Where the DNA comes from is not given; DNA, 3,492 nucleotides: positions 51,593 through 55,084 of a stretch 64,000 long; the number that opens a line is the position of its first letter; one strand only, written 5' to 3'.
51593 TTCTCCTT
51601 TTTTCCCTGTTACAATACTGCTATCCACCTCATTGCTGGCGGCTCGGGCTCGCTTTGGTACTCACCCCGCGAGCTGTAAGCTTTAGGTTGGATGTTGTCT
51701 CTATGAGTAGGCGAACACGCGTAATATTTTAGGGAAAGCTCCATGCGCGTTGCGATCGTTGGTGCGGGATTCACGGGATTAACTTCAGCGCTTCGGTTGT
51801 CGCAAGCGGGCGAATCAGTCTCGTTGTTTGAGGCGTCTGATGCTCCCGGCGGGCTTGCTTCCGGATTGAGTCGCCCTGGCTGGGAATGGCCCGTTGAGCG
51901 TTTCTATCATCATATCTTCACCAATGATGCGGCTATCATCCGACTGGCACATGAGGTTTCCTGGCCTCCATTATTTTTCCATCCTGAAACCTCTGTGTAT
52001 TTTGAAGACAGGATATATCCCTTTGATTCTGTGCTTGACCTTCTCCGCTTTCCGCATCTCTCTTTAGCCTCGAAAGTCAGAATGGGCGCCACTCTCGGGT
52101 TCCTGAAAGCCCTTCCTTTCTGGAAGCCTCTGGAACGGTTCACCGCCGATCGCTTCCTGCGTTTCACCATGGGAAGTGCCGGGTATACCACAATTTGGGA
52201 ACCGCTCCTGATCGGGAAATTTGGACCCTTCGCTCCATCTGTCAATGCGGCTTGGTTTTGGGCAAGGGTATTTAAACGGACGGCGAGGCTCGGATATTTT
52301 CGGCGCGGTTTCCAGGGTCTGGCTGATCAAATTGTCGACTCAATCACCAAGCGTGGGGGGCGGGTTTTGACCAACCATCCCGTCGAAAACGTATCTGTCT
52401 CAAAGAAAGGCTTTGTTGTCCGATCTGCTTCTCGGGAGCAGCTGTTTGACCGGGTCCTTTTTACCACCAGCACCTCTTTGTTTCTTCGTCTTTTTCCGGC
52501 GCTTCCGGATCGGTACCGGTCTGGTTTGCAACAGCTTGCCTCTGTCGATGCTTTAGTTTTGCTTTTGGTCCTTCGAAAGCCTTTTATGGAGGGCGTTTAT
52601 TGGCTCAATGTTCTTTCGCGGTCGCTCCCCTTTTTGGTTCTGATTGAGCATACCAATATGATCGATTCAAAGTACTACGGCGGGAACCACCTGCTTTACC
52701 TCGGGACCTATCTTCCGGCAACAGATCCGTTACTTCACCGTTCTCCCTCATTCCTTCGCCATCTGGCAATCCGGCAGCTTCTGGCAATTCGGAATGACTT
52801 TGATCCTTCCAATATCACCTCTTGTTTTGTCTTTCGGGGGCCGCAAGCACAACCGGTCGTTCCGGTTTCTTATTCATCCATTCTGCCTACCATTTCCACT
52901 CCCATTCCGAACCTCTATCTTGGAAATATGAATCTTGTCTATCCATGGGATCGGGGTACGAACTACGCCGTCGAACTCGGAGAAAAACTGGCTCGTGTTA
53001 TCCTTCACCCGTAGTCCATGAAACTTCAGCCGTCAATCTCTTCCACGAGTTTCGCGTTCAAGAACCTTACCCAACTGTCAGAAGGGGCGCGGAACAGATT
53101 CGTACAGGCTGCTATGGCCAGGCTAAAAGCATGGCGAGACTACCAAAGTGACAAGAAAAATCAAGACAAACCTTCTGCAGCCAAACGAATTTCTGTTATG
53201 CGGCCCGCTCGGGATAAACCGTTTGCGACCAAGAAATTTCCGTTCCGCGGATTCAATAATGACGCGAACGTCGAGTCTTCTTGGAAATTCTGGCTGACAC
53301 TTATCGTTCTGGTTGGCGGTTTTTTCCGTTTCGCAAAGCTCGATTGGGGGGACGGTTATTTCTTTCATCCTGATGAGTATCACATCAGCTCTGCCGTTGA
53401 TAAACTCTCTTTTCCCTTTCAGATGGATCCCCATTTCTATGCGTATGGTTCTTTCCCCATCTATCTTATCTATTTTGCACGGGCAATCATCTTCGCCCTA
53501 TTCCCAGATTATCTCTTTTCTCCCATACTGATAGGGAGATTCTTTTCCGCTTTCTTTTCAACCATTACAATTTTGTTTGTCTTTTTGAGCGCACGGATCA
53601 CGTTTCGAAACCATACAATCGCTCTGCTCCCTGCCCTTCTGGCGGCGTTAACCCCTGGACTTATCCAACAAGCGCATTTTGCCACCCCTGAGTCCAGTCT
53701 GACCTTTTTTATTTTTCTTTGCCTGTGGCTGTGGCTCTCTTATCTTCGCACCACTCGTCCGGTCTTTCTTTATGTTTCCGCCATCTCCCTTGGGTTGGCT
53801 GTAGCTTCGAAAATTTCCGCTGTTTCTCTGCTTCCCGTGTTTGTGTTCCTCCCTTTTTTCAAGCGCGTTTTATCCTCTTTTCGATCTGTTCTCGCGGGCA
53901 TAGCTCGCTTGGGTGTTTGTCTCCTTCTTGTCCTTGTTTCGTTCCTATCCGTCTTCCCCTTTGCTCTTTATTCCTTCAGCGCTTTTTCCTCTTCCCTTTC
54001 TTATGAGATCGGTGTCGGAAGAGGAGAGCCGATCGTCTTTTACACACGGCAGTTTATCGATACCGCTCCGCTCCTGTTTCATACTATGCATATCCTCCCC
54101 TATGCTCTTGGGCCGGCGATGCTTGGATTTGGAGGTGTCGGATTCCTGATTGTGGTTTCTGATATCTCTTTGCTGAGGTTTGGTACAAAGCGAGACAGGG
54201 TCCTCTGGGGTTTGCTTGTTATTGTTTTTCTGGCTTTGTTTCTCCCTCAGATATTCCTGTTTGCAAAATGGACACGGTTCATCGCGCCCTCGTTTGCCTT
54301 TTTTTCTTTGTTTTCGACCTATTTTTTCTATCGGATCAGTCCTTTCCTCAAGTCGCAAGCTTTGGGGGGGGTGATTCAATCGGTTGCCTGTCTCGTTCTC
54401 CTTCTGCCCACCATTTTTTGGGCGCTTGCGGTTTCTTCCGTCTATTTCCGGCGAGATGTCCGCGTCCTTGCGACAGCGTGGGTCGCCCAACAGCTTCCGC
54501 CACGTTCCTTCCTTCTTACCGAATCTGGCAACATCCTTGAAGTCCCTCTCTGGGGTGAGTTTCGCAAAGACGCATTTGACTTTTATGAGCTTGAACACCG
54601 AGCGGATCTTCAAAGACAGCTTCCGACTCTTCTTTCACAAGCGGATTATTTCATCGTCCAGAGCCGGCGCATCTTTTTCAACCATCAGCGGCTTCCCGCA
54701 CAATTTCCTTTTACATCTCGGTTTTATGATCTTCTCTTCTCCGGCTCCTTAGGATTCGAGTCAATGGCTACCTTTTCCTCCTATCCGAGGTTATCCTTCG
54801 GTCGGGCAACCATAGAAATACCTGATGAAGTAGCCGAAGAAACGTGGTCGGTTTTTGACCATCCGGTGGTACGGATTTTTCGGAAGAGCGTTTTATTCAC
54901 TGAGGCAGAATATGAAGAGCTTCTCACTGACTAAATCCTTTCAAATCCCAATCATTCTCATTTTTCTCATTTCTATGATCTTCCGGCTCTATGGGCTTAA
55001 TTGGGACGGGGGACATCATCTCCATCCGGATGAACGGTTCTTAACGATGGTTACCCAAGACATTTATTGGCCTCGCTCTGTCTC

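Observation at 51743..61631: Candidate cell-surface glycosylation locus: three paralogous YYY/DUF2298 GT-C-like membrane proteins, FAD oxidoreductase, GT4, HAD phosphatase and LCP ligase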

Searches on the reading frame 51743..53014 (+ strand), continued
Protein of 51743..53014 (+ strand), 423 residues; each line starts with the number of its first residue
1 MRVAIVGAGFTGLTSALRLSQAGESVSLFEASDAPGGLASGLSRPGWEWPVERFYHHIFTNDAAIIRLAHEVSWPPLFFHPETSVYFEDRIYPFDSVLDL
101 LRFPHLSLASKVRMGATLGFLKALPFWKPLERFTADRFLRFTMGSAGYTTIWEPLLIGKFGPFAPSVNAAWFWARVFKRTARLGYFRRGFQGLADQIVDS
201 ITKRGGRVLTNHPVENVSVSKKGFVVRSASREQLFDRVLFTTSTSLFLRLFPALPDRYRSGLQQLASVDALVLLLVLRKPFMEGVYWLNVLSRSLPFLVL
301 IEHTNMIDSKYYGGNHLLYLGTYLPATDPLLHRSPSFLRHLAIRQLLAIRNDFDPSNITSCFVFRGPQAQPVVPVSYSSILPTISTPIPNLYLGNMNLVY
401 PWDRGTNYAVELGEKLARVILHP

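Call 70: find_encoding_contigs(protein=P0303, flank=10000, max_places=1)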
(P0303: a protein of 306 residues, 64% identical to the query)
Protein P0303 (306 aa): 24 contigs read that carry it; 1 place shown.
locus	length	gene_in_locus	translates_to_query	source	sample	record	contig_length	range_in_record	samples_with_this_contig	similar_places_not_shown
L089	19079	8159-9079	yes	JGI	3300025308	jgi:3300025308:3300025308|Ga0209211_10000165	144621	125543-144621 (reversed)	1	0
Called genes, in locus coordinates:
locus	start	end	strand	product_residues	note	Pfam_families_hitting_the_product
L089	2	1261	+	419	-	?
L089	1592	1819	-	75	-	PF07927:HicA_toxin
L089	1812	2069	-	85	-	PF15919:HicB_lk_antitox, PF21748:UPF0150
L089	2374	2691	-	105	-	-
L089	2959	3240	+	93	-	-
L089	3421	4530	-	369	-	PF01476:LysM, PF23473:LysM3_LYK4_5 (faint), PF01476:LysM (weak), PF01551:Peptidase_M23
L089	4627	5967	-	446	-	PF07497:Rho_RNA_bind, PF00006:ATP-synt_ab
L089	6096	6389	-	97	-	-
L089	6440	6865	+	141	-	PF02369:Big_1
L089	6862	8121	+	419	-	PF00070:Pyr_redox (faint), PF01266:DAO, PF01593:Amino_oxidase, PF01946:Thi4 (weak), PF13450:NAD_binding_8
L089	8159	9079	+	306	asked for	PF01040:UbiA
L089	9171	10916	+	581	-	-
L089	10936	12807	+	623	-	-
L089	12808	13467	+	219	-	PF02475:TRM5-TYW2_MTfase (weak), PF01728:FtsJ (weak), PF05050:Methyltransf_21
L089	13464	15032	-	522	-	PF13231:PMT_2 (weak)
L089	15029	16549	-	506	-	PF13231:PMT_2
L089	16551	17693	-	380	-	PF13439:Glyco_transf_4 (weak), PF13579:Glyco_trans_4_4 (faint), PF20706:GT4-conflict (weak), PF00534:Glycos_transf_1, PF13692:Glyco_trans_1_4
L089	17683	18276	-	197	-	-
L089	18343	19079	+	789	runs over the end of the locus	PF10060:DUF2298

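Call 86: search_solved_structures(query=A2, max_evalue=0.001)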
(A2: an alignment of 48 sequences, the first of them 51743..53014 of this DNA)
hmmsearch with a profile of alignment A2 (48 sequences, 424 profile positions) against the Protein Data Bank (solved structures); distinct sequences matched with E-value up to 0.001: 162 (the best 60 are shown).
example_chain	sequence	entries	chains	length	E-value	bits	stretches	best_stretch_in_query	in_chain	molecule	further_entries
2z5y_A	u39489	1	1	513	5.8e-14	55.2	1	3-421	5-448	Amine oxidase [flavin-containing] A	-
2z5x_A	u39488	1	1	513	7.6e-14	54.8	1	3-421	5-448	Amine oxidase [flavin-containing] A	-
2bxr_A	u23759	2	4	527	8.4e-14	54.7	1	3-421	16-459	AMINE OXIDASE [FLAVIN-CONTAINING] A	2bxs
4e0v_A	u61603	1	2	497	1.1e-13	54.3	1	2-50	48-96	L-amino-acid oxidase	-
5ts5_A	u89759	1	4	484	1.2e-13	54.2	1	2-50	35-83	Amine oxidase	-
1o5w_A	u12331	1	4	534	1.3e-13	54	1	3-422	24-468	Amine oxidase [flavin-containing] A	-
1reo_A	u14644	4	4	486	7.4e-13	51.6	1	3-50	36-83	AHPLAAO | L-amino acid oxidase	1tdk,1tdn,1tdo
5z2g_A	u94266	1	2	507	1.3e-12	50.8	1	3-51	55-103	L-amino acid oxidase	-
9rvj_A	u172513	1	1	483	3e-12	49.6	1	2-53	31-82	Tetrapodal ancestor of L-amino acid oxidase: Q225H - W377I double mutant with phenylalanin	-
9run_A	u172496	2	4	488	3.2e-12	49.5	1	2-53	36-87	Tetrapodal ancestor of L-amino acid oxidase: Q225H-W377I double mutant | Tetrapodal ancestor of L-amino acid oxidases: W377I mutant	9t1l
9qs1_A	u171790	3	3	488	3.2e-12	49.5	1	2-53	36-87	Tetrapodal ancestor of L-amino acis oxidases | Tetrapodal ancestor of L-amino acid oxidases | Tetrapodal ancestor of L-amino acid oxidases co-crystallised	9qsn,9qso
9rum_A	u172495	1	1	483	3.2e-12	49.5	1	2-53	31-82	Tetrapodal ancestor of L-amino acid oxidase: Q225A mutant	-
3nrn_A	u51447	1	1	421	3.4e-12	49.4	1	1-265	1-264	uncharacterized protein PF1083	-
9rvh_A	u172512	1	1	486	3.5e-12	49.3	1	2-53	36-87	Tetrapodal ancestor of L-amino acid oxidase: Q225A-Loop (P361-PREGA-L367) mutant with phen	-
4rep_A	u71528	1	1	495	3.6e-12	49.3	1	5-49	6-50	Gamma-carotene desaturase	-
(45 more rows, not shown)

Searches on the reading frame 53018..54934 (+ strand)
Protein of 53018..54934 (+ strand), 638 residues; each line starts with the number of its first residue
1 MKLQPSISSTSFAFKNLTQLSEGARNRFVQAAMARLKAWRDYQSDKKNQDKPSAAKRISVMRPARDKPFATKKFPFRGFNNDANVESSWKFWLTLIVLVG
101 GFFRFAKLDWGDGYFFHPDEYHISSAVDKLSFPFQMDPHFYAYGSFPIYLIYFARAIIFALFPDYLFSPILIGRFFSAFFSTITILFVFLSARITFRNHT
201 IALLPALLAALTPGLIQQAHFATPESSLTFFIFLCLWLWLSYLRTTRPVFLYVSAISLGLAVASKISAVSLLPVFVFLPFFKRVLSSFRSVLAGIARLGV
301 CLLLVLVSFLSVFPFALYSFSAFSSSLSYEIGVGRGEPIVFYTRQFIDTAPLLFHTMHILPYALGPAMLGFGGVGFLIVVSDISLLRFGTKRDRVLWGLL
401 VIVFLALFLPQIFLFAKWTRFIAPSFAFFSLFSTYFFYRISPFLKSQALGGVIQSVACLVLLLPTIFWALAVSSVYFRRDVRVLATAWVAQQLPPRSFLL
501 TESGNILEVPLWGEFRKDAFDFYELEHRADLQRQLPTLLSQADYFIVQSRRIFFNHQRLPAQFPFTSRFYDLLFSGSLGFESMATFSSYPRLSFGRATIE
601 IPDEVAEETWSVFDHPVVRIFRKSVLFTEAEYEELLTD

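Call 4: search_protein_families(library=pfam, proteins=[window:53018-54934:+], max_evalue=0.01)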
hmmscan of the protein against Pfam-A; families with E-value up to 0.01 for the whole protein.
window:53018-54934:+ (638 aa): 2 families
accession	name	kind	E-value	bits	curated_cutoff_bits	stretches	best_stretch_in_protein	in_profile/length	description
PF13231.12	PMT_2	-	3.6e-09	37.5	26.1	1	155-304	10-153/160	Dolichyl-phosphate-mannose-protein mannosyltransferase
PF02366.24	PMT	-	2.5e-08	34.2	22.7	1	169-320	81-235/245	Dolichyl-phosphate-mannose-protein mannosyltransferase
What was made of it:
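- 53018..54934 (+): GT-C paralog 1: an ArnT/PMT-like polytopic glycosyltransferase with an HPDE loop motif and a C-terminal extracytoplasmic domain. The first ~85 residues are a basic extension and the true start may be later. PMT_2 3.6e-9 and PMT 2.5e-8 (call 4).
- Checked: P1 53018-54934 and P2 (ORF from 54855) both hit PMT_2 and PMT above the Pfam cut-offs (call 4).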

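Call 5: search_protein_families(library=ncbifam, proteins=[window:53018-54934:+], max_evalue=0.01)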
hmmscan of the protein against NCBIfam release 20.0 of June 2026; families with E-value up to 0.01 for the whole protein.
window:53018-54934:+ (638 aa): 1 family
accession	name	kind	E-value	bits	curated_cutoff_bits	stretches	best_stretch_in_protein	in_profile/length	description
TIGR03663.1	TIGR03663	subfamily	0.0018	17.4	126.25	1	94-278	5-176/435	flippase activity-associated protein Agl23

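Call 25: search_solved_structures(query=window:53018-54934:+, max_evalue=1)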
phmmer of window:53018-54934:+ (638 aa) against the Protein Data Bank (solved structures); distinct sequences matched with E-value up to 1: 0.

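Call 88: search_solved_structures(query=A4, max_evalue=10, show_alignments=3)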
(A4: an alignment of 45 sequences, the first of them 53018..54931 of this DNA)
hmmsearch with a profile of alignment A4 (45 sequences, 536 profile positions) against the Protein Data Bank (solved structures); distinct sequences matched with E-value up to 10: 14.
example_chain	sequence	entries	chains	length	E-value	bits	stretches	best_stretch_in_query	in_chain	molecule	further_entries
5ezm_A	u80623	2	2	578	2.2e-08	36.6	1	96-372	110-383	4-amino-4-deoxy-L-arabinose transferase or related glycosyltransferases of PMT family | 4-amino-4-deoxy-L-arabinose (L-Ara4N) transferase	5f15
5gmy_A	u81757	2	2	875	6.7e-06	28.4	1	63-236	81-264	Transmembrane oligosaccharyl transferase, putative | Dolichyl-phosphooligosaccharide-protein glycotransferase 3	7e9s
3waj_A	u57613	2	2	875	6.7e-06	28.4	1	63-236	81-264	Transmembrane oligosaccharyl transferase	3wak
6ftj_5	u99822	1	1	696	3.2e-05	26.2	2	92-237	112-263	Dolichyl-diphosphooligosaccharide--protein glycosyltransferase subunit STT3A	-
6ftg_5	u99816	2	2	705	3.4e-05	26.1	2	92-237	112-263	Dolichyl-diphosphooligosaccharide--protein glycosyltransferase subunit STT3A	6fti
6s7o_A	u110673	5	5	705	5.9e-05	25.3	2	92-237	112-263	Dolichyl-diphosphooligosaccharide--protein glycosyltransferase subunit STT3A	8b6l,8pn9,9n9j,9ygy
8i9p_Lh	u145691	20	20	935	0.026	16.6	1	100-212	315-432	dolichyl-diphosphooligosaccharide--protein glycotransferase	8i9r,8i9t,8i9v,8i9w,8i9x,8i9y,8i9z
7vgr_A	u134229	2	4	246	0.18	13.8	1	242-347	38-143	Membrane protein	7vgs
6s7t_A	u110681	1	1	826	0.2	13.7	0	98-355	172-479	Dolichyl-diphosphooligosaccharide--protein glycosyltransferase subunit STT3B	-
8ctk_A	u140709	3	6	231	0.24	13.4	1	242-347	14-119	Membrane protein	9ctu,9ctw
8w2e_A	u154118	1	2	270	0.34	12.9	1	242-347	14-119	Membrane protein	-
9nz3_A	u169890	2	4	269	1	11.3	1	245-349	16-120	Membrane protein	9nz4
9exa_A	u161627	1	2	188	1.5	10.7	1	266-348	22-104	Membrane protein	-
9wno_A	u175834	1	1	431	7.6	8.5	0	97-344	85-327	GPI mannosyltransferase 1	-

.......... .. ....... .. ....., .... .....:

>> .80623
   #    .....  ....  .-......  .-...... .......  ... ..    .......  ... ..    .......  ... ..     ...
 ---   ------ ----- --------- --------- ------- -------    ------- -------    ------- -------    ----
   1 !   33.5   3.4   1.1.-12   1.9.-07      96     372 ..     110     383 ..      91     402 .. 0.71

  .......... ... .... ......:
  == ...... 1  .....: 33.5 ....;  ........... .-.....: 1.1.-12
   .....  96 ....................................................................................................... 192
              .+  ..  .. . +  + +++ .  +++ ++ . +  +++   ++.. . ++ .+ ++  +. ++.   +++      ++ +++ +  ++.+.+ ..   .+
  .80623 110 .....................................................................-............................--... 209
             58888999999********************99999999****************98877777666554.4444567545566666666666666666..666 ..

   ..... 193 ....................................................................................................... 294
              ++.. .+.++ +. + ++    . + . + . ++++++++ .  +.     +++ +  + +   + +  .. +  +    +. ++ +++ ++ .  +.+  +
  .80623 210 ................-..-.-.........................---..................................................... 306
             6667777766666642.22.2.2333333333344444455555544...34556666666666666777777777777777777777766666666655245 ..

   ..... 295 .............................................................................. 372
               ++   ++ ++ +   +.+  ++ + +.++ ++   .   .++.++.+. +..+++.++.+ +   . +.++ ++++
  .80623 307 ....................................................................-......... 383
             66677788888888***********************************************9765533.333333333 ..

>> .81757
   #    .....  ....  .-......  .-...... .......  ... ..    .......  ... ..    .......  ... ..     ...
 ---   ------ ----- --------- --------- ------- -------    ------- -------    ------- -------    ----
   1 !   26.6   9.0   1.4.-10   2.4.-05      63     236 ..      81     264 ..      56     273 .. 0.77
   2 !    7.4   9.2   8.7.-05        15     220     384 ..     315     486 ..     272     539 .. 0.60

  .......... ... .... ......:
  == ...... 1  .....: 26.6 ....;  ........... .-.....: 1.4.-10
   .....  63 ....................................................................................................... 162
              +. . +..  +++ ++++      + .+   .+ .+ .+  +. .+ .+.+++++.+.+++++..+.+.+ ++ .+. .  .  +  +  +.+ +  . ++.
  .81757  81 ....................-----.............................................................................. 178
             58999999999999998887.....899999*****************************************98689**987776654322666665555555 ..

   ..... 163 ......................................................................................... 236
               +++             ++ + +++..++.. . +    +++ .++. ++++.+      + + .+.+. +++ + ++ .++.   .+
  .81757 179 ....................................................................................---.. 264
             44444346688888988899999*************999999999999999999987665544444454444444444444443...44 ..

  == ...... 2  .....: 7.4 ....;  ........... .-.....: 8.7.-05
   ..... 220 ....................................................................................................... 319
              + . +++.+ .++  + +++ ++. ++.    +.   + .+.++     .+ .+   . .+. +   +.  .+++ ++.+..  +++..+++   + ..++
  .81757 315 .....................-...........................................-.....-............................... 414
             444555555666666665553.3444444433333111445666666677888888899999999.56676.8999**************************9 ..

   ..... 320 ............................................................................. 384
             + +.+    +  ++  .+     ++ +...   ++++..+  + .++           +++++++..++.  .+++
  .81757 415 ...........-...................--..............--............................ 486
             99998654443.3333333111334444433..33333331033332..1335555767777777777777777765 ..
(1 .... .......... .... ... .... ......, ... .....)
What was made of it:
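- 53018..54934 (+): The family profile hits ArnT 5ezm at 2e-8, AglB at 7e-6 and STT3A at 3e-5 (call 88).
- Their family profile finds ArnT, AglB and STT3A in PDB (call 88).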
